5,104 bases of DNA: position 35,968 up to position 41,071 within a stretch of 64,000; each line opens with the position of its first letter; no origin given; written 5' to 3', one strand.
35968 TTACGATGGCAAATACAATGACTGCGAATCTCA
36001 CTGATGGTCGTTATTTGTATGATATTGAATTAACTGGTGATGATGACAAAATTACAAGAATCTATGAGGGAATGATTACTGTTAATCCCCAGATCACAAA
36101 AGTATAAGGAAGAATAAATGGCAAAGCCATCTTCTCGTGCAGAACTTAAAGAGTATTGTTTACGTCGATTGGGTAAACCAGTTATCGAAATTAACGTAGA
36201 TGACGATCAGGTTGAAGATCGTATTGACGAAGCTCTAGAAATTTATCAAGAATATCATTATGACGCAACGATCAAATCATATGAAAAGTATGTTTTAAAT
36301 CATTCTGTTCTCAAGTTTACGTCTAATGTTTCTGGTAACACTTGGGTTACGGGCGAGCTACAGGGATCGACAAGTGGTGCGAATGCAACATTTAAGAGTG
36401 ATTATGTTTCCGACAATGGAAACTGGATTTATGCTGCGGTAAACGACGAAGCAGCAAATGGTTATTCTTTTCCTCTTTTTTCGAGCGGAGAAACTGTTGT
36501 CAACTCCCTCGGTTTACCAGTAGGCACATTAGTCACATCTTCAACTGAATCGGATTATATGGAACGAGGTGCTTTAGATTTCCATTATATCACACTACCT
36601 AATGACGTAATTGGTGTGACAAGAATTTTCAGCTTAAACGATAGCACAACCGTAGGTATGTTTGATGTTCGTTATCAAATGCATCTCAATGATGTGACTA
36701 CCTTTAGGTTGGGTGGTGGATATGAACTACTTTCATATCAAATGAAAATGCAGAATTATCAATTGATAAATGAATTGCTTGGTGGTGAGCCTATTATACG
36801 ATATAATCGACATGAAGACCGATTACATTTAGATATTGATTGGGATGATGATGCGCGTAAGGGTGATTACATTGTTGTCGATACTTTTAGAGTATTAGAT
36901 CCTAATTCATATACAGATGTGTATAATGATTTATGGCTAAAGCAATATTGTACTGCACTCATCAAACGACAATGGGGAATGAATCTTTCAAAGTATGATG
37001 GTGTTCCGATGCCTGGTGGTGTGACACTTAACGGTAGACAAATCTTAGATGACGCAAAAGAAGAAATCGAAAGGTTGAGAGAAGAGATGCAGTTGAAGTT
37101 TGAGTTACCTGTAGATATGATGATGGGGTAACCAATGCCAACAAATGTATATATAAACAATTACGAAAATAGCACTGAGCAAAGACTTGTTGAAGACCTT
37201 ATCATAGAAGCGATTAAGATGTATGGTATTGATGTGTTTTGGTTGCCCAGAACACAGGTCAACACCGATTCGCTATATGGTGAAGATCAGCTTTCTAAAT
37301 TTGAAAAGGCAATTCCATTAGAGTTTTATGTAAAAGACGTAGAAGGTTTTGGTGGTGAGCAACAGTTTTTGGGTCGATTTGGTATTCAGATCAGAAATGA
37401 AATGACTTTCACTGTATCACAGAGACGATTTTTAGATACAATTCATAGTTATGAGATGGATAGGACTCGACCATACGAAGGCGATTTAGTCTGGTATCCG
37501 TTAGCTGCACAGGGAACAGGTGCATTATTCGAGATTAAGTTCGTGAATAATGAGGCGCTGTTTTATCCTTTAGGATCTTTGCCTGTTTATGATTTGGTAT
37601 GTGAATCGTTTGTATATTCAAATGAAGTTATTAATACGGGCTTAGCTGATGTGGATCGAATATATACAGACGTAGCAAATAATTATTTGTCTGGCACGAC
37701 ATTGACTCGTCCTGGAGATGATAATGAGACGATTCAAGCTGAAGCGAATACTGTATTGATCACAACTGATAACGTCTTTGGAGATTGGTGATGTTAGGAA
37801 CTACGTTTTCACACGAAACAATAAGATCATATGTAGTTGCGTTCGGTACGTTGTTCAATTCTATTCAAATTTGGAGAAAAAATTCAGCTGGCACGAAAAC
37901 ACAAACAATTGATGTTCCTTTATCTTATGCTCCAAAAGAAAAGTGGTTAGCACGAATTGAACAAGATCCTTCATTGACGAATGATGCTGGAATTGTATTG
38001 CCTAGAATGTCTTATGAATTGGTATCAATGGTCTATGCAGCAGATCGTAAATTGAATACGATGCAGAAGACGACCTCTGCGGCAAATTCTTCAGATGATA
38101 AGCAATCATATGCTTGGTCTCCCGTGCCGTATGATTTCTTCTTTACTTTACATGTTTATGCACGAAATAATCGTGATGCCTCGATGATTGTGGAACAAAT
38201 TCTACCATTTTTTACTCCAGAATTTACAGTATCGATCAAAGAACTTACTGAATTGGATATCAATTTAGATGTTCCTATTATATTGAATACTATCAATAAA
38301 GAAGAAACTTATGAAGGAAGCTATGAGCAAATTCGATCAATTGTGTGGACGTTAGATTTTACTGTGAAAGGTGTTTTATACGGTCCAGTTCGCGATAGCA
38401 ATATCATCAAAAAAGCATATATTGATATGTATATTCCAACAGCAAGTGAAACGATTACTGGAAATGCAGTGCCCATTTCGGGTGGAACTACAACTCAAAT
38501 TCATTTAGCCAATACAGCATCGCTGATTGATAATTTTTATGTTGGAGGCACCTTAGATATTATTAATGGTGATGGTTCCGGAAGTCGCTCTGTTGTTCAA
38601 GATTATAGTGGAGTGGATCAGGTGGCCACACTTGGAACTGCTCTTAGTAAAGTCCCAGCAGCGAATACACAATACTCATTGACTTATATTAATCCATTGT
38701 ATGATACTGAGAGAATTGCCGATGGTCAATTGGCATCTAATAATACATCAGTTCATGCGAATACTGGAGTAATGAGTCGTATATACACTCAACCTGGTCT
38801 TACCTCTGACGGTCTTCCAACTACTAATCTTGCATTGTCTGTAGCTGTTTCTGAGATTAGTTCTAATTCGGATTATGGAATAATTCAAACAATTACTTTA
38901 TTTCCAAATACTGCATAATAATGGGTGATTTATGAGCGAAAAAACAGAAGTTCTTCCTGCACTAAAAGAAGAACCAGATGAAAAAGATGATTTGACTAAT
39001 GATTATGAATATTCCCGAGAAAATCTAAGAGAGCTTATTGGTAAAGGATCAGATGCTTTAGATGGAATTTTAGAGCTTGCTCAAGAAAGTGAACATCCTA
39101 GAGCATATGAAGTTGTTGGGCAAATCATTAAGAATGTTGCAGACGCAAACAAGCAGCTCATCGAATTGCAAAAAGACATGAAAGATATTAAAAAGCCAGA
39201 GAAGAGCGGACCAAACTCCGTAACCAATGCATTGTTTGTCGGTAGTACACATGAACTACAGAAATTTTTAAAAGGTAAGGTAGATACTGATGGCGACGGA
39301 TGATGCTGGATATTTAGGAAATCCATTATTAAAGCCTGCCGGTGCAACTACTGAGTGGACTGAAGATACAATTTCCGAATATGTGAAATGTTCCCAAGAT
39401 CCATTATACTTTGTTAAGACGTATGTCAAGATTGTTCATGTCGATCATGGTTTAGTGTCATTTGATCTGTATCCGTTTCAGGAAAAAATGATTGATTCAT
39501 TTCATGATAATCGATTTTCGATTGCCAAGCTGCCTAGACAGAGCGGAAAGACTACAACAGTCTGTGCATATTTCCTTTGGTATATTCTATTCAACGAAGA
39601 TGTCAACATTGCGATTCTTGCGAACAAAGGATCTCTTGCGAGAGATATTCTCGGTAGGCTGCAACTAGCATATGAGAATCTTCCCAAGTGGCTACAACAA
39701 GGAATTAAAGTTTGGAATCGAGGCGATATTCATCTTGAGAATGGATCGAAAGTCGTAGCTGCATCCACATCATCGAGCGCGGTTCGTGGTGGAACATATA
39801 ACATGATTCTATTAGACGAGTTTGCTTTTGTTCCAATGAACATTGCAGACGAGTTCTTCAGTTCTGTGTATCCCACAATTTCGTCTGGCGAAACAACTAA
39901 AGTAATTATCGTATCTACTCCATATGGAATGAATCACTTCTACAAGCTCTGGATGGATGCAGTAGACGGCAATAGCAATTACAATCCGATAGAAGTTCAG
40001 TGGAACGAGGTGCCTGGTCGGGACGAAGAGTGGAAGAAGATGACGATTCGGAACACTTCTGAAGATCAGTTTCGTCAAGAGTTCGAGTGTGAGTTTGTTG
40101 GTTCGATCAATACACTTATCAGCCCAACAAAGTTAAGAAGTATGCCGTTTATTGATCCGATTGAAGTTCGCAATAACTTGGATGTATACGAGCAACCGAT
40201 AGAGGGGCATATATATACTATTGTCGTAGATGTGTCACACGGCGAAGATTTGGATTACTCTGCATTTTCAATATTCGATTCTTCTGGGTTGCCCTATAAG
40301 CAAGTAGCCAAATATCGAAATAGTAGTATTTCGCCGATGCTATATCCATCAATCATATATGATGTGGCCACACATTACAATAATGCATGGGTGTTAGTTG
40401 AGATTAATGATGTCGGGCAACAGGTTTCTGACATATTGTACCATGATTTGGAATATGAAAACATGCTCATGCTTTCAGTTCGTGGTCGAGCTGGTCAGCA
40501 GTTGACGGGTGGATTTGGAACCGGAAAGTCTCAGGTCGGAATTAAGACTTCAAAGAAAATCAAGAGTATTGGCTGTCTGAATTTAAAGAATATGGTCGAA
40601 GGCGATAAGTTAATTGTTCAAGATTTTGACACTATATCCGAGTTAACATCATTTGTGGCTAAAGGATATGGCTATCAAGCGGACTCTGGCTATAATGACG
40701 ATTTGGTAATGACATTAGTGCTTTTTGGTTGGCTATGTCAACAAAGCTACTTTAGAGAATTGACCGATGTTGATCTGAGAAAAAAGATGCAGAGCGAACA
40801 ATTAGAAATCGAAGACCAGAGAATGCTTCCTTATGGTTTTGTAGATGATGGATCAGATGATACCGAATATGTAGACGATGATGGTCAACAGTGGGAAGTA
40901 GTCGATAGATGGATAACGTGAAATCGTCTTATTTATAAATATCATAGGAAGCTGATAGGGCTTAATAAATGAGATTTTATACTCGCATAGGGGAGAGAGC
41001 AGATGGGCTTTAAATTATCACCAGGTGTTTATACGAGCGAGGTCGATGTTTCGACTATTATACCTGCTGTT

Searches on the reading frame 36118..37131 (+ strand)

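Call 11: search_protein_families(library=phrogs, proteins=[window:36118-37131:+], max_evalue=0.00001)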
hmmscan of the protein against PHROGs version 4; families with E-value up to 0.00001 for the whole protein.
window:36118-37131:+ (337 aa): 1 family
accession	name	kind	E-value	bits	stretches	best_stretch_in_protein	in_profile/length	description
phrog_211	-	connector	1.3e-39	137.2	1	2-329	722-964/976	head-tail adaptor Ad2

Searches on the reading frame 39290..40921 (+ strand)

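Call 11: search_protein_families(library=phrogs, proteins=[window:39290-40921:+], max_evalue=0.00001)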
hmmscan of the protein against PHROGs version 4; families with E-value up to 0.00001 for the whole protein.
window:39290-40921:+ (543 aa): 8 families
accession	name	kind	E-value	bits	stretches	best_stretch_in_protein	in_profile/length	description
phrog_2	-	head and packaging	1.9e-66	226.4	1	54-530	261-630/807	terminase large subunit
phrog_5989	-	head and packaging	1.3e-62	213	1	8-268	91-333/347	terminase large subunit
phrog_36964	-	head and packaging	3.9e-46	158.5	1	85-479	432-849/890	terminase large subunit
phrog_38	-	head and packaging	5e-15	56.2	1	32-328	267-570/760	terminase large subunit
phrog_24361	-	head and packaging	1.9e-14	54.8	1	345-478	6-133/162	terminase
phrog_7579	-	head and packaging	2.6e-11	44.2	1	73-283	16-227/239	terminase large subunit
phrog_26724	-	unknown function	5.4e-10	40.1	1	45-179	20-150/192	-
phrog_9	-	head and packaging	3.4e-07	30.5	1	40-212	190-360/812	terminase large subunit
